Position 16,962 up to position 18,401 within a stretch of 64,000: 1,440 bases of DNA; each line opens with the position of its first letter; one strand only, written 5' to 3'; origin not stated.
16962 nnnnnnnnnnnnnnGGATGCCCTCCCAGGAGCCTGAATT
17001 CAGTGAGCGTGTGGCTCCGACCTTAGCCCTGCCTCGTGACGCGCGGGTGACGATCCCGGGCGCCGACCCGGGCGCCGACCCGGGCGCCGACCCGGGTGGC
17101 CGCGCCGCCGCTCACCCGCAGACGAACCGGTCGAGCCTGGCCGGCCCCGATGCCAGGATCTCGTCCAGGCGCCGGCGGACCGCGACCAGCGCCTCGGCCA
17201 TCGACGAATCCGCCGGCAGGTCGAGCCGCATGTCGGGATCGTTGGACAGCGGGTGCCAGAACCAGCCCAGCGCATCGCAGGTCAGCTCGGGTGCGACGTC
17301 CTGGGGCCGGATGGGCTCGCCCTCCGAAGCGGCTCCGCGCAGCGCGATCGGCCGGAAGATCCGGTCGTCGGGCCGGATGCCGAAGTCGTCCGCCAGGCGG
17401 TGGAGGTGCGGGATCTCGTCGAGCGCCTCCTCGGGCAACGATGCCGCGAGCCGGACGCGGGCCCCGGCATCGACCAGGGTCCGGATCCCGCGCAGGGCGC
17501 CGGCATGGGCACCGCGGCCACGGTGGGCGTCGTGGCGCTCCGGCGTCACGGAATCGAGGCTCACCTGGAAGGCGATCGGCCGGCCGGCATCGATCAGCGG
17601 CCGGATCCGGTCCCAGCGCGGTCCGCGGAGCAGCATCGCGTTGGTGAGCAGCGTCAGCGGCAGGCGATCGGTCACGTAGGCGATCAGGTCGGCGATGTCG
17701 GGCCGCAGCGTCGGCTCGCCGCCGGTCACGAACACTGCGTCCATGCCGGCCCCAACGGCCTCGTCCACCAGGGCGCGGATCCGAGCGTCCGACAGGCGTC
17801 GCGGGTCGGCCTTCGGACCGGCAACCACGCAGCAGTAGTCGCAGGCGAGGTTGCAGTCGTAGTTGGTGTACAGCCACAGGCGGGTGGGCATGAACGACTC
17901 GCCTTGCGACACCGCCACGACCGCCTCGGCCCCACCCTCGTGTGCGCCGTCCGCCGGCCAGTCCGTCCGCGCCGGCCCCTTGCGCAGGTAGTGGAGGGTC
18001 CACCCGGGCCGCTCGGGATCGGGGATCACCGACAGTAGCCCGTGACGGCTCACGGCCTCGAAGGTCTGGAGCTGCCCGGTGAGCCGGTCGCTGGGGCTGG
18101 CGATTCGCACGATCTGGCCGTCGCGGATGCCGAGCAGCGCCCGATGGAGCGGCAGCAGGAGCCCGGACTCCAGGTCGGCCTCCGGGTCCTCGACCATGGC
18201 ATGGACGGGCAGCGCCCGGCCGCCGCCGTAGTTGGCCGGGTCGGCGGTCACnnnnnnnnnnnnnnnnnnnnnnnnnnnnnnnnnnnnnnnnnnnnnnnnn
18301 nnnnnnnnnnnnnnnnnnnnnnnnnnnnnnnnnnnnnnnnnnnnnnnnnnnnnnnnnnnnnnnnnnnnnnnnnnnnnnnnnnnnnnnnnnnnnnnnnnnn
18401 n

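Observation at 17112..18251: Radical SAM enzyme with an unexplained ~120-residue N-terminal domain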

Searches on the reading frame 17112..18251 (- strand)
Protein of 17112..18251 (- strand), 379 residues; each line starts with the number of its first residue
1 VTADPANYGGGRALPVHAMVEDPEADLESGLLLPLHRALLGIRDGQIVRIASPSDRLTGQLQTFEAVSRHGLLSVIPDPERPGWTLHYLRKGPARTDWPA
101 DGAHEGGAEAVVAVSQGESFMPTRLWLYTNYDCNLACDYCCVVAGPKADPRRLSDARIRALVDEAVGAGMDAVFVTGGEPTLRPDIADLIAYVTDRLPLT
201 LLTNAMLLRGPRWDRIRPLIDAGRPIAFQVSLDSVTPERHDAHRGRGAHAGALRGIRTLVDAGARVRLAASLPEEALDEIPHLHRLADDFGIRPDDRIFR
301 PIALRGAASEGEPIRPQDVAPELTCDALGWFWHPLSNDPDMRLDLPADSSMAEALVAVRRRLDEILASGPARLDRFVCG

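Call 3: search_protein_families(library=pfam, proteins=[window:17112-18251:-], max_evalue=0.1)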
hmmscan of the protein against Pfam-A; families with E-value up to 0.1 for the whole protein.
window:17112-18251:- (379 aa): 2 families
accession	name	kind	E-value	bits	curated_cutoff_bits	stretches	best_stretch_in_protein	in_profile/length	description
PF04055.27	Radical_SAM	-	5.5e-22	79.1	29.5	1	132-286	6-165/166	Radical SAM superfamily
PF13353.11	Fer4_12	-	0.083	13.6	22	0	123-198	6-82/137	4Fe-4S single cluster domain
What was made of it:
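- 17115..17888 (-): Compact radical SAM core and C-terminal region (residues 122-379), without SPASM or twitch. Pfam PF04055 covers residues 132-286, E 5.5e-22 (call 3).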

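Call 4: search_protein_families(library=ncbifam, proteins=[window:17112-18251:-], max_evalue=0.1)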
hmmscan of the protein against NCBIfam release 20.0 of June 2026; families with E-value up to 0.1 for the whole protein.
window:17112-18251:- (379 aa): 60 families (the best 25 are shown)
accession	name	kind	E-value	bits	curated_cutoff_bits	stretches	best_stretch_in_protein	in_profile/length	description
NF049973.1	radical_Rv1681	equivalog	3.8e-80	269.3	380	1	33-378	3-325/326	Rv1681 family radical SAM protein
TIGR03962.1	mycofact_rSAM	equivalog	1e-21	77.5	265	1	129-294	18-180/339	mycofactocin radical SAM maturase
TIGR04545.1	rSAM_ahbD_hemeb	equivalog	8.1e-20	71.5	500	1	131-318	8-193/339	heme b synthase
TIGR04347.1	pseudo_SAM_Halo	equivalog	5.1e-19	68.8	525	1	116-292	32-204/390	TIGR04347 family pseudo-SAM/SPASM protein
TIGR04251.1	SCM_rSAM_ScmF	equivalog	6.1e-19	68.6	400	1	124-292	5-174/353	SynChlorMet cassette radical SAM/SPASM protein ScmF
TIGR04053.2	TIGR04053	equivalog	1.7e-18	67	395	1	126-293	12-179/366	TIGR04053 family radical SAM/SPASM domain-containing protein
TIGR04055.1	rSAM_NirJ2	equivalog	2.7e-18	66.6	500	1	129-292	6-166/326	putative heme d1 biosynthesis radical SAM protein NirJ2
NF045574.1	sacti_mat_StsB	exception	5.7e-18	65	625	1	132-293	105-262/466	StsB family radical SAM/SPASM domain sactipeptide maturase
TIGR02668.1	moaA_archaeal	equivalog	3.3e-16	59.1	325.25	1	128-286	15-172/303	GTP 3',8-cyclase MoaA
TIGR02666.1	moaA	equivalog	3.8e-16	59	284.05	1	132-288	19-181/336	GTP 3',8-cyclase MoaA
TIGR04051.1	rSAM_NirJ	equivalog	3.2e-15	56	515.45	1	132-292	11-168/354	heme d1 biosynthesis radical SAM protein NirJ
TIGR04250.1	SCM_rSAM_ScmE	equivalog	2.8e-14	52.8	400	1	132-286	12-164/358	SynChlorMet cassette radical SAM/SPASM protein ScmE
NF012164.0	AlbA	equivalog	3.5e-14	52.1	850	1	116-292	106-280/442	subtilosin maturase AlbA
TIGR04054.1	rSAM_NirJ1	equivalog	2.3e-13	49.5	650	1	122-289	36-199/387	putative heme d1 biosynthesis radical SAM protein NirJ1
NF001199.0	PRK00164.2-1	equivalog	5.7e-13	48.7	231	1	128-263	17-149/308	GTP 3',8-cyclase MoaA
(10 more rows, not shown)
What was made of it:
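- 17112..18251 (-): Whole gene: TusA-like domain fused to a radical SAM enzyme, 379 aa plus stop. NF049973 E 3.8e-80, residues 33-378 (call 4).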

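Call 5: find_homologous_proteins(query=window:17112-18251:-, max_evalue=1e-10)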
Query window:17112-18251:- (379 aa): 3866 proteins with E <= 1e-10 among 8000 candidates; the best 120 are listed.
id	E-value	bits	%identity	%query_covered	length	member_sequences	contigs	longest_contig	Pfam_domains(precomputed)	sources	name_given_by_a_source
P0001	1.3e-252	856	100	100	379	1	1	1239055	PF04055.28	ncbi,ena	-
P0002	1.0e-217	741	87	100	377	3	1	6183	PF04055.28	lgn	-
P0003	3.1e-217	740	86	100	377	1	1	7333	PF04055.28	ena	-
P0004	6.5e-217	738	86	100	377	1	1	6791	PF04055.28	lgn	-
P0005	2.5e-216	737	86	100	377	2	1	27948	PF04055.28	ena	-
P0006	1.7e-215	734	86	100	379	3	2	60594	PF04055.28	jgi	jgi:hypothetical protein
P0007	7.6e-215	732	85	100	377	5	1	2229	PF04055.28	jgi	jgi:pyruvate-formate lyase-activating enzyme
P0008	3.1e-214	730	87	100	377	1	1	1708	PF04055.28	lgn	-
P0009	8.9e-214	728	86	100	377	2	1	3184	PF04055.28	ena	-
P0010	1.1e-213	728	86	100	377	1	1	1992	PF04055.28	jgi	-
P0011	5.9e-213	725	85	100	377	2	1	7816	PF04055.28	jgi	jgi:pyruvate-formate lyase-activating enzyme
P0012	1.5e-211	721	85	100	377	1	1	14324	PF04055.28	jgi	jgi:pyruvate-formate lyase-activating enzyme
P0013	4.7e-211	719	85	100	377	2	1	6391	PF04055.28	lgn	-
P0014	4.5e-209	713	84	100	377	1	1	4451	PF04055.28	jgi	-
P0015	6.0e-209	712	84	100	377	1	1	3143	PF04055.28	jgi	jgi:hypothetical protein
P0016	4.7e-202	690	82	100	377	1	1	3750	PF04055.28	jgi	jgi:pyruvate-formate lyase-activating enzyme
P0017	5.5e-201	686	82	99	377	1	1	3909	PF04055.28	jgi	jgi:pyruvate-formate lyase-activating enzyme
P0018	4.6e-187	640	85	88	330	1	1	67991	PF04055.28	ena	-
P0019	1.9e-186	638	76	99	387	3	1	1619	PF04055.28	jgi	jgi:pyruvate-formate lyase-activating enzyme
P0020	2.5e-185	634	76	100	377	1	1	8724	PF04055.28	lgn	-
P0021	4.1e-185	634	76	100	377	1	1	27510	PF04055.28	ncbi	-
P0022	6.0e-185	633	76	100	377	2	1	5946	PF04055.28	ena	-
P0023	1.2e-184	632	74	100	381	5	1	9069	PF04055.28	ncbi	-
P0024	2.2e-184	631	73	100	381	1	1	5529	PF04055.28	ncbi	-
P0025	8.4e-183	626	75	100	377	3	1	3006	PF04055.28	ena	-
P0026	4.7e-182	624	74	100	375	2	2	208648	PF04055.28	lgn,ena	-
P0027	5.5e-182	623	74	100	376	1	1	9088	PF04055.28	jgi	jgi:pyruvate-formate lyase-activating enzyme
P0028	9.9e-182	623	73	100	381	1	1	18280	PF04055.28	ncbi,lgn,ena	-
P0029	1.0e-181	623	73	100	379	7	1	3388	PF04055.28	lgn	-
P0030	1.8e-181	622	74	98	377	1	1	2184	PF04055.28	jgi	jgi:pyruvate-formate lyase-activating enzyme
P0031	2.8e-181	621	74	99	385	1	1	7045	PF04055.28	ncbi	-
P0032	5.1e-181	620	74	99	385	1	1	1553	PF04055.28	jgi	-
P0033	5.7e-181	620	74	98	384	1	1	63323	PF04055.28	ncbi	-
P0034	1.2e-180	619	73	100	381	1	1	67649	PF04055.28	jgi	-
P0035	1.4e-180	619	72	100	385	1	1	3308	PF04055.28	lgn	-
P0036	2.9e-180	618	75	98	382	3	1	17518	PF04055.28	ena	-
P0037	8.8e-180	616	72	100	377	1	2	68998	PF04055.28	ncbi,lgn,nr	ncbi:MAG: radical SAM protein [Chloroflexi bacterium]|nr:radical SAM protein [Chloroflexota bacteriu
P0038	1.8e-179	615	73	100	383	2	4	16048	PF04055.28,PF13353.12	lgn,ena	-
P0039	4.2e-179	614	75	98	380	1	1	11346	PF04055.28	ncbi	-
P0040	1.2e-178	613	73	100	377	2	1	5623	PF04055.28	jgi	jgi:uncharacterized Fe-S cluster-containing radical SAM superfamily protein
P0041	1.9e-178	612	73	100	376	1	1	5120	PF04055.28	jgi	jgi:pyruvate-formate lyase-activating enzyme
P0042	1.9e-178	612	75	98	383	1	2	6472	PF04055.28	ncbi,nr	ncbi:MAG: radical SAM protein [Chloroflexi bacterium]|nr:radical SAM protein [Chloroflexota bacteriu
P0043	3.5e-178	611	73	100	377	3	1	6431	PF04055.28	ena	-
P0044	4.2e-178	611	72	99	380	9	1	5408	PF04055.28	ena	-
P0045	3.7e-177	608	73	98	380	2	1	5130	PF04055.28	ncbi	-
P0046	1.0e-176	606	73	99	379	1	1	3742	PF04055.28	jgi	jgi:pyruvate-formate lyase-activating enzyme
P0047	1.7e-176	605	72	98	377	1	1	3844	PF04055.28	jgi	jgi:pyruvate-formate lyase-activating enzyme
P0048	2.5e-176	605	72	100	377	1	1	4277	PF04055.28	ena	-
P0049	2.6e-176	605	71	100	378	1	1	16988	PF04055.28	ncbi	-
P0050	4.4e-176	604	73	98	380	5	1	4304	PF04055.28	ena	-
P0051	6.2e-176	604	74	98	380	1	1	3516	PF04055.28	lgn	-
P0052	1.8e-175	602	72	98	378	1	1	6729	PF04055.28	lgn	-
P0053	4.8e-175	601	72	100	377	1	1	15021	PF04055.28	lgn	-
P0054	1.2e-173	596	73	98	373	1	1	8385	PF04055.28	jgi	jgi:pyruvate-formate lyase-activating enzyme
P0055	1.9e-173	595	72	98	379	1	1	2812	PF04055.28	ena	-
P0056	4.4e-173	594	72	99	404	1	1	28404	PF04055.28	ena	-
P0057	1.5e-171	589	71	98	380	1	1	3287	PF04055.28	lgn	-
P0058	1.6e-171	589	71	100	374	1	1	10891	PF04055.28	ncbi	-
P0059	3.4e-171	588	72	98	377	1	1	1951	PF04055.28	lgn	-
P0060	1.3e-170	586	71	98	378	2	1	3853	PF04055.28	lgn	-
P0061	5.4e-170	584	71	98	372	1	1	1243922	PF04055.28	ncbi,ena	-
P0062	5.5e-170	584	69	100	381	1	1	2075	PF04055.28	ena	-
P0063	9.3e-170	583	70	98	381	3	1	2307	PF04055.28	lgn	-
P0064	2.5e-169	582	68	99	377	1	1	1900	PF04055.28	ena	-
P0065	1.1e-168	580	69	100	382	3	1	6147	PF04055.28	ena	-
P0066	1.1e-168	580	69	100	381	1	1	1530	PF04055.28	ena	-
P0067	3.1e-168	578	69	100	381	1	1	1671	PF04055.28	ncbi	-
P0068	4.7e-168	578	71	98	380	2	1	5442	PF04055.28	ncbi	ncbi:MAG: radical SAM protein [Candidatus Limnocylindrales bacterium]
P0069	5.4e-168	577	69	100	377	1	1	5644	PF04055.28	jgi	jgi:pyruvate-formate lyase-activating enzyme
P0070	7.3e-168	577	72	95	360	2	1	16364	PF04055.28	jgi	-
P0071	1.3e-167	576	69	98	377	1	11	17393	PF04055.28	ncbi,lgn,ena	-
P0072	1.4e-166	573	70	98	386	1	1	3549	PF04055.28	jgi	jgi:pyruvate-formate lyase-activating enzyme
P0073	3.8e-166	571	69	98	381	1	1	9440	PF04055.28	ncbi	-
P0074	1.0e-165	570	67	99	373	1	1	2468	PF04055.28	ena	-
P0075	1.1e-165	570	67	99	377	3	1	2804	PF04055.28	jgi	jgi:pyruvate-formate lyase-activating enzyme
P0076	1.1e-165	570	68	99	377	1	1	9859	PF04055.28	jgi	jgi:pyruvate-formate lyase-activating enzyme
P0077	1.5e-165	569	66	98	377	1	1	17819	PF04055.28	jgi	jgi:hypothetical protein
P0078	2.0e-165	569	68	100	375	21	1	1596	PF04055.28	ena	-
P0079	5.1e-165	568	69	98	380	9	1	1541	PF04055.28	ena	-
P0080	8.5e-165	567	66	98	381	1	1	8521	PF04055.28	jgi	jgi:pyruvate-formate lyase-activating enzyme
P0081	2.2e-164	566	69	98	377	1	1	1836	PF04055.28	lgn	-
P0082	2.7e-163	562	69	98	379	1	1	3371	PF04055.28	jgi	jgi:pyruvate-formate lyase-activating enzyme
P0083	5.6e-163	561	66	98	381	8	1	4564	PF04055.28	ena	-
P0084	4.2e-162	558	67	98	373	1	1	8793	PF04055.28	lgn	-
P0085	7.0e-162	557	66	98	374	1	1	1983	PF04055.28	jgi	-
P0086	1.7e-161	556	67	97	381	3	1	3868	PF04055.28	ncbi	-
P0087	2.1e-161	556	68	100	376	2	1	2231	PF04055.28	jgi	jgi:organic radical activating enzyme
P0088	2.3e-161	556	67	100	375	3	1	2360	PF04055.28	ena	-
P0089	6.3e-161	554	67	100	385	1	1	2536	PF04055.28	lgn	-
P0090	2.2e-160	552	69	98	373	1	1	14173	PF04055.28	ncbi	-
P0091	4.0e-160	552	67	98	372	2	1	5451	PF04055.28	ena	-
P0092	3.2e-159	549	67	99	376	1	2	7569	PF04055.28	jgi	jgi:organic radical activating enzyme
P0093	7.9e-159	547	67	100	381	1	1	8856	PF04055.28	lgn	-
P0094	3.7e-158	545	65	98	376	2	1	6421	PF04055.28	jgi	jgi:uncharacterized Fe-S cluster-containing radical SAM superfamily protein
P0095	1.2e-157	543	66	97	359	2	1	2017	PF04055.28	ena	-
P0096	1.3e-157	543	66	98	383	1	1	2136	PF04055.28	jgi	jgi:organic radical activating enzyme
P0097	4.5e-157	541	68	98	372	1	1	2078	PF04055.28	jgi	jgi:pyruvate-formate lyase-activating enzyme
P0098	2.5e-156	539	66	98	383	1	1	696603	PF04055.28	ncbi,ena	-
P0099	1.4e-155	537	66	99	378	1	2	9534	PF04055.28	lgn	-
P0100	1.8e-155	536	65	100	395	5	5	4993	PF04055.28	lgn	-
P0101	7.9e-155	534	70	89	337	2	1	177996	PF04055.28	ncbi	-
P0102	6.9e-154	531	65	98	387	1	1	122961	PF04055.28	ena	-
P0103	4.4e-153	528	65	98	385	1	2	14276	PF04055.28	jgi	jgi:pyruvate-formate lyase-activating enzyme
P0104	1.6e-152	526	68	92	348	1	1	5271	PF04055.28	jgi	jgi:pyruvate-formate lyase-activating enzyme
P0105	2.2e-151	523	64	100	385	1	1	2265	PF04055.28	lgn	-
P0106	5.5e-151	521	69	89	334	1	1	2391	PF04055.28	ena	-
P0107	6.1e-151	521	65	98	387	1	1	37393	PF04055.28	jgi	jgi:pyruvate-formate lyase-activating enzyme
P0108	3.6e-148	512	64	98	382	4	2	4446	PF04055.28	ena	-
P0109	1.6e-146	507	64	98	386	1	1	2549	PF04055.28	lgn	-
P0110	1.7e-146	507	63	98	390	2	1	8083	PF04055.28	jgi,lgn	jgi:hypothetical protein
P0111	1.1e-145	504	64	98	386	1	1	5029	PF04055.28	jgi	jgi:MoaA/NifB/PqqE/SkfB family radical SAM enzyme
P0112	2.9e-145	503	63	98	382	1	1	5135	PF04055.28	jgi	jgi:hypothetical protein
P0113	1.3e-144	500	64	98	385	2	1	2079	PF04055.28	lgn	-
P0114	1.8e-143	497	63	98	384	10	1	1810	PF04055.28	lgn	-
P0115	3.9e-142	492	62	98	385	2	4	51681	PF04055.28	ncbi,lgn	ncbi:MAG: radical SAM protein [Candidatus Limnocylindria bacterium]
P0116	1.4e-141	490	61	98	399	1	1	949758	PF04055.28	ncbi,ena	-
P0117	1.9e-141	490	62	98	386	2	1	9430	PF04055.28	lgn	-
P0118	2.0e-140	487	61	99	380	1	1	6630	PF04055.28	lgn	-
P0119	3.3e-140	486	62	98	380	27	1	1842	PF04055.28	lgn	-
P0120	3.5e-140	486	60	98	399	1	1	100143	PF04055.28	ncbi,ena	-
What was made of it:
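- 17112..18251 (-): 120 near-full-length homologues (call 5).
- Checked: 120 database homologues at 60-87% identity nearly all match 98-100% of the query (a few 88-97%) (call 5).
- The fusion is present in more than 120 homologues from many assemblies (call 5).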

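Call 6: search_solved_structures(query=window:17112-18251:-, max_evalue=1, show_alignments=2)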
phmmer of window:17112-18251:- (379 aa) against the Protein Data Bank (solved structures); distinct sequences matched with E-value up to 1: 17.
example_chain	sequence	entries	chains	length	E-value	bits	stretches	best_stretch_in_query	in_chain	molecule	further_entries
7vob_C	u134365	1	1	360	4.9e-13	52.4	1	131-295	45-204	Cytosylglucuronate decarboxylase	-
7voc_C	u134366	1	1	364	5.1e-13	52.3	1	131-295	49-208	Cytosylglucuronate decarboxylase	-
6efn_A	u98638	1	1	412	2.7e-08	36.8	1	117-283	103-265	Sporulation killing factor maturation protein SkfB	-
8hzy_A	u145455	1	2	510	2.6e-07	33.5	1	119-215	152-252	DesII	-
8hzv_A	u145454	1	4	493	3.5e-07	33.1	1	119-215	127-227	Radical S-Adenosyl-L-methionine Enzyme DesII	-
8wm2_A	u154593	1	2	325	8.8e-06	28.5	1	132-242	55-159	Fe-S radical SAM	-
6c8v_A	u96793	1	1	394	9.9e-05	25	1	124-195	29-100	Coenzyme PQQ synthesis protein E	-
5v1q_A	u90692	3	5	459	0.0013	21.3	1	121-210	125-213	Radical SAM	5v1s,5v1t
1tv7_A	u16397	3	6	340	0.017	17.7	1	129-249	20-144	Molybdenum cofactor biosynthesis protein A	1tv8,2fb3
8ai3_A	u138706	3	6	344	0.017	17.7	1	116-183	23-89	Putative peptide biosynthesis protein YydG | Radical SAM core domain-containing protein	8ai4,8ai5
8ai6_A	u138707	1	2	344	0.017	17.6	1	116-183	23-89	Putative peptide biosynthesis protein YydG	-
8ai1_A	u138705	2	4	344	0.017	17.6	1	116-183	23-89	Putative peptide biosynthesis protein YydG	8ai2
2fb2_A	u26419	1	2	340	0.018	17.6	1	129-249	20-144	Molybdenum cofactor biosynthesis protein A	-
7wzv_A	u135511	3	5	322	0.054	16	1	106-209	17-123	4Fe-4S cluster-binding domain-containing protein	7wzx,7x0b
7tol_A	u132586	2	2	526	0.13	14.8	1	132-245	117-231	glycerol dibiphytanyl glycerol tetraether - macrocyclic archaeol synthase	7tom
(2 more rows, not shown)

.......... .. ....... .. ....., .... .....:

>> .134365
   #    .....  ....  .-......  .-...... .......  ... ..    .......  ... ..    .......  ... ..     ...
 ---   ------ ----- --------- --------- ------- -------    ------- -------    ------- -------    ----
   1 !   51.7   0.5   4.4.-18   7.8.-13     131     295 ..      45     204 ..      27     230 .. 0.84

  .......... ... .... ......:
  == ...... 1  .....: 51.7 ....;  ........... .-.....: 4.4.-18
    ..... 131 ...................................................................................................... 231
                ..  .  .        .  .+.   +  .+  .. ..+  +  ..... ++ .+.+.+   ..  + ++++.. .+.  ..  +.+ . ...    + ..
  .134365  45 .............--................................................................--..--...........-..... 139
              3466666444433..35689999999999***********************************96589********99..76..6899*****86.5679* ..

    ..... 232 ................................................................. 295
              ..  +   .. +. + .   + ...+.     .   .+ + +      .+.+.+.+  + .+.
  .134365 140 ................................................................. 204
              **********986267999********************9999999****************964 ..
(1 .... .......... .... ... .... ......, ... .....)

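Call 16: find_related_loci(query=A1, collection=genome_contigs, flank=6000)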
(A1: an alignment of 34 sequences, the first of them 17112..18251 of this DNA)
Query A1 (379 aa) in genome_contigs; peptide patterns used: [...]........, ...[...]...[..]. (x = any residue, [..] = any of these).
48 stretches matched a pattern; 31 encode a relative of the query (tblastn E <= 1e-3); 30 distinct loci.
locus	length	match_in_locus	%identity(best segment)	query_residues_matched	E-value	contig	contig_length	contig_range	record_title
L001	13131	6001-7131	87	1-379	0e+0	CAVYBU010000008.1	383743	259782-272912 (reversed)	MAG: uncultured Chloroflexia bacterium isolate MFD09779.bin.1.359 genome assembly, contig: contig_2980, whole genome sho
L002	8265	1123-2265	74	1-379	0e+0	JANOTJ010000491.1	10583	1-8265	MAG: Chloroflexota bacterium isolate VAR_39_metabat_309 VAR_39_k141_6442608, whole genome shotgun sequence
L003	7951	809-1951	73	1-379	0e+0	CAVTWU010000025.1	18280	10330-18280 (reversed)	MAG: uncultured Chloroflexia bacterium isolate MFD04651.bin.2.158 genome assembly, contig: contig_58537, whole genome sh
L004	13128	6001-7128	74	7-379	0e+0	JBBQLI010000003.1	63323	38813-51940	MAG: Candidatus Limnocylindrales bacterium isolate Co_metawrap_508 Cmw_508_k141_20222393_length_63323_cov_18.0000, whole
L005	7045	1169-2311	74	4-379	0e+0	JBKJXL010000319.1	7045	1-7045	MAG: Candidatus Limnocylindrales bacterium isolate swi_bin.173 k127_17429480, whole genome shotgun sequence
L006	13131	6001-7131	72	1-379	0e+0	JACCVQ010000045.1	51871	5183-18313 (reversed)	MAG: Chloroflexota bacterium isolate MGR_bin130 SD2897-2912_k127_2370116, whole genome shotgun sequence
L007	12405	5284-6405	75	7-379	0e+0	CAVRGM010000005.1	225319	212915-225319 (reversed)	MAG: uncultured Chloroflexia bacterium isolate MFD05442.bin.1.287 genome assembly, contig: contig_39732, whole genome sh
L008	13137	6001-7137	73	1-379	3e-180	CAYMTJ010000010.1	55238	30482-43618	MAG TPA_asm: uncultured Anaerolineaceae bacterium isolate SRP150892_co2_486 genome assembly, contig: NODE_616_length_552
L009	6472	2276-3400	75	7-379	0e+0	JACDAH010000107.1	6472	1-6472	MAG: Chloroflexota bacterium isolate MGR_bin251 SD2897-2912_k127_3800117, whole genome shotgun sequence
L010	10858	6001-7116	75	7-379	6e-180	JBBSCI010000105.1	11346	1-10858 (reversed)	MAG: Candidatus Limnocylindrales bacterium isolate metawrap_la6_14 metawrap_la6_14_K_1468586_L_11346_cov_11.0000, whole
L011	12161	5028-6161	71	1-379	1e-179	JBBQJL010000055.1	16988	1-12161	MAG: Candidatus Limnocylindrales bacterium isolate Co_metawrap_725 Cmw_725_k141_3848651_length_16988_cov_10.9976, whole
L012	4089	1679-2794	72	7-379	0e+0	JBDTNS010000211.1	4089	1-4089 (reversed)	MAG: Chloroflexota bacterium isolate cluster3_bin.156 NODE_132830_length_4089_cov_7.420426, whole genome shotgun sequenc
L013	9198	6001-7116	73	7-379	9e-175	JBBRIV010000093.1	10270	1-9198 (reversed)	MAG: Candidatus Limnocylindrales bacterium isolate Co_metawrap_2827 Cmw_2827_k141_18252483_length_10270_cov_8.0000, whol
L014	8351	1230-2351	71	1-379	3e-173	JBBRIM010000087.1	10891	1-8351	MAG: Candidatus Limnocylindrales bacterium isolate Co_metawrap_2787 Cmw_2787_k141_11204968_length_10891_cov_8.8928, whol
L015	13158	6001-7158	70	1-379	1e-173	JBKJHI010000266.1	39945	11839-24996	MAG: Candidatus Limnocylindrales bacterium isolate ant_bin.103 S1Ck117_3650426_flag_1_multi_17.0000_len_39945, whole gen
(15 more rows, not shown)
